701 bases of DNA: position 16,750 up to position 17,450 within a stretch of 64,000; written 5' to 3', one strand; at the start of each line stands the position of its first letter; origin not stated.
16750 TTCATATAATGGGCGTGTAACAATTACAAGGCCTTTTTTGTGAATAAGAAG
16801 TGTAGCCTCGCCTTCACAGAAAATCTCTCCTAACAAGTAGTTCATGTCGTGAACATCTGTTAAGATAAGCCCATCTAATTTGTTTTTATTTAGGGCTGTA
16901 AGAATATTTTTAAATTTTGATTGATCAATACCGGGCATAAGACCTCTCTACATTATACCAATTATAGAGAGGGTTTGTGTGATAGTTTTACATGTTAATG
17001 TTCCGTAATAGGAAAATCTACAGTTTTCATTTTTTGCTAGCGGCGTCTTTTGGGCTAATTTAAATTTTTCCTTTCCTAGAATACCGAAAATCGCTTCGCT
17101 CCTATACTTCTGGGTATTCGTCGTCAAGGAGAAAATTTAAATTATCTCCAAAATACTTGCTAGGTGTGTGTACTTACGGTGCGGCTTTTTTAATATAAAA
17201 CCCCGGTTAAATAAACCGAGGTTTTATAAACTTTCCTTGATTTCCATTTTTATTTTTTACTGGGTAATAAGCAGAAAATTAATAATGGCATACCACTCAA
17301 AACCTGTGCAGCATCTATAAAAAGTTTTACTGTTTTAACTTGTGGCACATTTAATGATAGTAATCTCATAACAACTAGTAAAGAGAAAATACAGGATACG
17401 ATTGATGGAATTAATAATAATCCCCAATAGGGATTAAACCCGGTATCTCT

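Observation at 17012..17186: Diverged copy C supplies compensatory base changes that support a selected hairpin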

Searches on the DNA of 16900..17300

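Call 9: search_rna_families(source=window, start=16900, end=17300, threshold=evalue, max_evalue=10)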
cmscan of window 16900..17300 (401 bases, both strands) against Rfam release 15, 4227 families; matches with E-value up to 10: 21.
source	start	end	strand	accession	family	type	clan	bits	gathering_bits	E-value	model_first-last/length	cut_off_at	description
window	17195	17300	-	RF02607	AbsR25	Gene; sRNA;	-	25.4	47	0.024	50-164/164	5'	Acinetobacter sRNA 25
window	17008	17063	-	RF02074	STnc240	Gene; sRNA;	-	24.2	55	0.22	1-77/77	no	Enterobacterial sRNA STnc240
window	17196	17228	-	RF02701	PsrR1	Gene; sRNA;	-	23.6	42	0.029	48-79/79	no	Photosynthesis regulatory RNA1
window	17049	17153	+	RF04174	MIR4208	Gene; miRNA;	-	21.9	140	0.52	1-191/191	no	MIR4208 microRNA precursor family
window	17197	17250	-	RF00195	RsmY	Gene; sRNA;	CL00106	21.1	57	0.0038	71-121/121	no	RsmY RNA family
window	17180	17287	-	RF02579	tsr26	Gene; sRNA;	-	19.8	141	1.4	1-122/122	no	S. aureus tsr26 small RNA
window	17186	17299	-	RF00121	MicC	Gene; sRNA;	-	19.3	90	1.8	1-123/123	no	MicC RNA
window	16939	17006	-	RF02844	RefA9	Gene; antisense;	-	18.7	49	2.1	1-64/64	no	Enterococcus sRNA A9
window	17149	17256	-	RF01770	rimP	Cis-reg; leader;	-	18.4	47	1.5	1-102/102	no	Gammaprotebacteria rimP leader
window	17044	17157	-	RF04134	MIR7504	Gene; miRNA;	-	18.3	83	1.5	1-124/124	no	MIR7504 microRNA precursor family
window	17191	17294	-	RF01606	plasmodium_snoR31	Gene; snRNA; snoRNA; HACA-box;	-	18.2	60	6.7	1-145/145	no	small nucleolar RNA snoR31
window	17197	17242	-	RF01772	rnk_pseudo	Cis-reg; leader;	-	18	55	1.2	56-100/108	no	Pseudomonas rnk leader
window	17193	17229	-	RF03244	mir-4798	Gene; miRNA;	-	17.8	75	0.83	1-75/75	no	mir-4798 microRNA precursor family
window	17150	17226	+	RF02701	PsrR1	Gene; sRNA;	-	17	42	1.1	1-79/79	no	Photosynthesis regulatory RNA1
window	17192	17277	-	RF02495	ohsC_RNA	Gene; antitoxin;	-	16.4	50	7.1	1-77/77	no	Oppression of Hydrophobic ORF by sRNA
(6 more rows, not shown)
